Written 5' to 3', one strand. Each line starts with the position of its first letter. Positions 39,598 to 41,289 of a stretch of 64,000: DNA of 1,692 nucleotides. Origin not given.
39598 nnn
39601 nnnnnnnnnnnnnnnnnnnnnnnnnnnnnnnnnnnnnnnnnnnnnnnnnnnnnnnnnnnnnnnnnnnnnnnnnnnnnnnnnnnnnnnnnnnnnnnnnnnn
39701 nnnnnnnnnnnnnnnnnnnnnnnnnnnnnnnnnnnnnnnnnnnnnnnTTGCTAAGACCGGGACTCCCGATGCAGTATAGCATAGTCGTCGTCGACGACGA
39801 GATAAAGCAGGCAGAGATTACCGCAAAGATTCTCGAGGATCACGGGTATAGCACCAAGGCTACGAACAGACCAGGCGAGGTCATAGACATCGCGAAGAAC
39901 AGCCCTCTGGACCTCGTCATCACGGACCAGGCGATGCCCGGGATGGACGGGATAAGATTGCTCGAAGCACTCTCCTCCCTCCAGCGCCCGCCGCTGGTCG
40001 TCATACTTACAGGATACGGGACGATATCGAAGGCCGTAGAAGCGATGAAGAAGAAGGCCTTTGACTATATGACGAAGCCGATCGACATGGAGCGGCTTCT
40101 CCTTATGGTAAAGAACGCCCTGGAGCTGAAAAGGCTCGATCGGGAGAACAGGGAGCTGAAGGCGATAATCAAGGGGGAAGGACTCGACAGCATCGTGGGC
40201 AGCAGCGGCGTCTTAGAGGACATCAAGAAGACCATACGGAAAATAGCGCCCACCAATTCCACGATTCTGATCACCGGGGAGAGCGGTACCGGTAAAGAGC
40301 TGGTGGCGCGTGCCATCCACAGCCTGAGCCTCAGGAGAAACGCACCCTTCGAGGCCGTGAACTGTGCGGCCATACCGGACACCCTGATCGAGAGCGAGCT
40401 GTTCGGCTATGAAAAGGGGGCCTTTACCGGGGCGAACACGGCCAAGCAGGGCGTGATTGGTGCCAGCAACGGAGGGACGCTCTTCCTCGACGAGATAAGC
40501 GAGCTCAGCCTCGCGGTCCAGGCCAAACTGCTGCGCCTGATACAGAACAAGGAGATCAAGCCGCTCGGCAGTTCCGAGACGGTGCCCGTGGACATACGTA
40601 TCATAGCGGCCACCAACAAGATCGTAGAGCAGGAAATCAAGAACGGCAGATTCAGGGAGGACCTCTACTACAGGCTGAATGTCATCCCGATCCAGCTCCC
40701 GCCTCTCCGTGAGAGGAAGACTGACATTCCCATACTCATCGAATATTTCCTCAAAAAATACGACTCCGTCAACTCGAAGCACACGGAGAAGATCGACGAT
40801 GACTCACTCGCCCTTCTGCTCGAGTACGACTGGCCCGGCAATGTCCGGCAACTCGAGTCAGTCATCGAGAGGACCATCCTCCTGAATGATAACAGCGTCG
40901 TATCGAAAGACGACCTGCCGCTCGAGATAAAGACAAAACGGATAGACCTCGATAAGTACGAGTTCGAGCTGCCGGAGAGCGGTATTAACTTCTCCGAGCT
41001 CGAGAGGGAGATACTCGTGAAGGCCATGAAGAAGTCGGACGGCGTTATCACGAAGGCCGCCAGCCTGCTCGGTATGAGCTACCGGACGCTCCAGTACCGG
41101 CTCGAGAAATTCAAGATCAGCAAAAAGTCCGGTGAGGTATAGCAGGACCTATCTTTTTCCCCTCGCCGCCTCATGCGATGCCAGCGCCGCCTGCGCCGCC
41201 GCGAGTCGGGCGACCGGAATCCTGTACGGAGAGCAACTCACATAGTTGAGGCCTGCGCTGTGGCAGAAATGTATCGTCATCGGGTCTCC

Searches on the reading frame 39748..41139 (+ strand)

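Call 7: search_protein_families(library=pfam, proteins=[window:39748-41139:+], max_evalue=0.001)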
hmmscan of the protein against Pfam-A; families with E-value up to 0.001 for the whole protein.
window:39748-41139:+ (464 aa): 9 families
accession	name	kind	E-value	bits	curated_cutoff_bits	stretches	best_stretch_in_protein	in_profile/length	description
PF00158.32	Sigma54_activat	-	3.5e-70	235.5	20.2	1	149-316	1-168/168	Sigma-54 interaction domain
PF25601.1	AAA_lid_14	-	4.2e-25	87.8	27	1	321-398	1-78/87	AAA+ ATPase lid domain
PF00072.30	Response_reg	-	4.6e-25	88.4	30.2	1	12-121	1-110/111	Response regulator receiver domain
PF14532.12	Sigma54_activ_2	-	6.6e-23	81.9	25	1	150-320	1-138/138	Sigma-54 interaction domain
PF02954.25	HTH_8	-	1.4e-13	50.8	22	1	417-455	4-42/42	Bacterial regulatory protein, Fis family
PF07728.20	AAA_5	-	1.7e-09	38.2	22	1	173-292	2-124/139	AAA domain (dynein-related subfamily)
PF01078.27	Mg_chelatase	-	1.4e-06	28.3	20.3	1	169-291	21-158/207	Magnesium chelatase, subunit ChlI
PF00004.35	AAA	-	0.0001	23.2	21.2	1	173-304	1-125/131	ATPase family associated with various cellular activities (AAA)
PF07724.20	AAA_2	-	0.00041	20.9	27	1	171-298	4-132/166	AAA domain (Cdc48 subfamily)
